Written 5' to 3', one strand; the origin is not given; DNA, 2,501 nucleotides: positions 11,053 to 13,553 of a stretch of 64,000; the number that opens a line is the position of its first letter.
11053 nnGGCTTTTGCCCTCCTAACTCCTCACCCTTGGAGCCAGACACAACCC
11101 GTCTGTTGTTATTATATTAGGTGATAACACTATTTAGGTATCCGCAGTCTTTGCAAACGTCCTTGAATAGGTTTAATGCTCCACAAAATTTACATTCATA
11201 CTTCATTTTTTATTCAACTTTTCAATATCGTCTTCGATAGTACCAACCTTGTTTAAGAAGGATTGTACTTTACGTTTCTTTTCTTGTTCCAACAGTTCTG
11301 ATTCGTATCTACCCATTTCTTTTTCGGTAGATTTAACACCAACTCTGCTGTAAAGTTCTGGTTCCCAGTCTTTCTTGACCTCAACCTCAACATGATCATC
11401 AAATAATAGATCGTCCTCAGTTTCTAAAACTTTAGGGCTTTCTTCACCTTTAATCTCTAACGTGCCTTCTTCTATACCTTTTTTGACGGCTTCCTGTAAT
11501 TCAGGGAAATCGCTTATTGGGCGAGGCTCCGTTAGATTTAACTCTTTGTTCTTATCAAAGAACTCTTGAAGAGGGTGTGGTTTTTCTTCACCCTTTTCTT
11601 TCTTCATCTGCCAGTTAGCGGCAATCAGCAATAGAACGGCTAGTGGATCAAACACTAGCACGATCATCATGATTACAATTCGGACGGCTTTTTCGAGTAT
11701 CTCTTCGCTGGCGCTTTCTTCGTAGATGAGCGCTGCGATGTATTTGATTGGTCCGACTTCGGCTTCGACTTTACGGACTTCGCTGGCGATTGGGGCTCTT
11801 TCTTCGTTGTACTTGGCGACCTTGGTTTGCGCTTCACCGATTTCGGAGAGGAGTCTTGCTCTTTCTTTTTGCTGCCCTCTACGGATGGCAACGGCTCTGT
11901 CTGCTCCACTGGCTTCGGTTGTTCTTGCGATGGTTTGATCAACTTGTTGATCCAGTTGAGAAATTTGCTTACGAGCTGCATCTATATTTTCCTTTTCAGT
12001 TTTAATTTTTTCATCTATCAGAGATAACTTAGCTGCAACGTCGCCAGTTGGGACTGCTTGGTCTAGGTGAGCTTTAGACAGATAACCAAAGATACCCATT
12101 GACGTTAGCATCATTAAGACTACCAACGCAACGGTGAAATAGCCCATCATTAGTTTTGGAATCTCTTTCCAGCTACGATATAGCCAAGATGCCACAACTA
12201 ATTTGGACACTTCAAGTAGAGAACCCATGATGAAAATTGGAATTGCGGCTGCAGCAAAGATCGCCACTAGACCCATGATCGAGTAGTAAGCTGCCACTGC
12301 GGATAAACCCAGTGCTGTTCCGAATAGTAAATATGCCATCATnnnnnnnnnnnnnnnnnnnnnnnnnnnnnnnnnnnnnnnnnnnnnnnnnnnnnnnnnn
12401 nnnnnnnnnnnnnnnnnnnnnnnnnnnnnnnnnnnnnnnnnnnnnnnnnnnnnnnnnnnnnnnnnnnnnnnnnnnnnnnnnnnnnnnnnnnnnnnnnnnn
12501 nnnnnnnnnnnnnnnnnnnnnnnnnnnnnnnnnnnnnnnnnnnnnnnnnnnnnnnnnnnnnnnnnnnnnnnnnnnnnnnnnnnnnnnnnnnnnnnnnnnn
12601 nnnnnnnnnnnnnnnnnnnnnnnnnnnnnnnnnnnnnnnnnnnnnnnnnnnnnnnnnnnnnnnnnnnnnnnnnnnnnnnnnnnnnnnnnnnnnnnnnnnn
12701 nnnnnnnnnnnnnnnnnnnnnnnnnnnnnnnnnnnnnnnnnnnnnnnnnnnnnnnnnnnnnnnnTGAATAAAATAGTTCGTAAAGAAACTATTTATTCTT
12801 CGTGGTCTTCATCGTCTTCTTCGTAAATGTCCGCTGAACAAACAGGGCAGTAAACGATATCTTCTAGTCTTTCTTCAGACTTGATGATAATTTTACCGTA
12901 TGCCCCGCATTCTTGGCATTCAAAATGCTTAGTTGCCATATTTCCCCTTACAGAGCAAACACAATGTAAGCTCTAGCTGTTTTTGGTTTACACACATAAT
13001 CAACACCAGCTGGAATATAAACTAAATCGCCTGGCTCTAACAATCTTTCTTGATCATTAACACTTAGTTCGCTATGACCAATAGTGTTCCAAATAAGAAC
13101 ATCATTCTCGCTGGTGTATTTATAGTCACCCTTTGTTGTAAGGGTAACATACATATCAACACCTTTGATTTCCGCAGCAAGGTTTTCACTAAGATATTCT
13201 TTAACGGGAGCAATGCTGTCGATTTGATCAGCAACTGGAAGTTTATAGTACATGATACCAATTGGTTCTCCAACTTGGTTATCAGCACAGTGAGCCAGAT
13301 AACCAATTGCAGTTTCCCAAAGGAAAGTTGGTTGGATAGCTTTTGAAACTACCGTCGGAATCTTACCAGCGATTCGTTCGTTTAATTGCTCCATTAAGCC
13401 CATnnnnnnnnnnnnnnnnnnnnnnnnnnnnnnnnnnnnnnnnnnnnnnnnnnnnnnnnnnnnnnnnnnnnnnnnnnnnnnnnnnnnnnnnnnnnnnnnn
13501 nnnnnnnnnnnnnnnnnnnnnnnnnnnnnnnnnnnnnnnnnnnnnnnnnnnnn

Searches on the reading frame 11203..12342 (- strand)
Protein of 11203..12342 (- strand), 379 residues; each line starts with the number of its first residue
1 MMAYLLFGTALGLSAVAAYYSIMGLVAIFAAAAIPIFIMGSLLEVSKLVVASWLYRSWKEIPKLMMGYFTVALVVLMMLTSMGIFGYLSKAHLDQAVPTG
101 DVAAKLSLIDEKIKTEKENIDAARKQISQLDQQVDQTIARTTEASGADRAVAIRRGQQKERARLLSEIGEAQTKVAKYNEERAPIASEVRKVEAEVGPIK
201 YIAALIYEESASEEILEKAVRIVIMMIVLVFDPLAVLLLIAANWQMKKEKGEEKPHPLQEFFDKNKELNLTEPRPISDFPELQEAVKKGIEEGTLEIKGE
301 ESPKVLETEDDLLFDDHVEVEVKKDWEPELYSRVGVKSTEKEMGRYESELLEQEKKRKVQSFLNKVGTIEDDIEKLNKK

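Call 78: search_protein_families(library=pfam, max_evalue=0.01, proteins=[window:11203-12342:-])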
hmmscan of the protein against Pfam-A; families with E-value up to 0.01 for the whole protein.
window:11203-12342:- (379 aa): 2 families
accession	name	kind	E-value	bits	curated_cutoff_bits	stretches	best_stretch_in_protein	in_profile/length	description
PF00335.26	Tetraspanin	-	0.0016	18.6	32.1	1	17-113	31-104/225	Tetraspanin family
PF14362.11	DUF4407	-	0.0034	17.2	31.3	1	102-238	132-280/297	Domain of unknown function (DUF4407)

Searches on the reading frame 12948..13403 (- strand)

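Call 43: search_protein_families(library=pfam, max_evalue=0.01, proteins=[window:12948-13403:-])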
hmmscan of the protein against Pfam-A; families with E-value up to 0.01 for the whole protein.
window:12948-13403:- (151 aa): 1 family
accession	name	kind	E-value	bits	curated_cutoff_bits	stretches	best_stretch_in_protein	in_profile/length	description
PF07883.17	Cupin_2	-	0.0011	19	27.2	1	109-134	27-52/70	Cupin domain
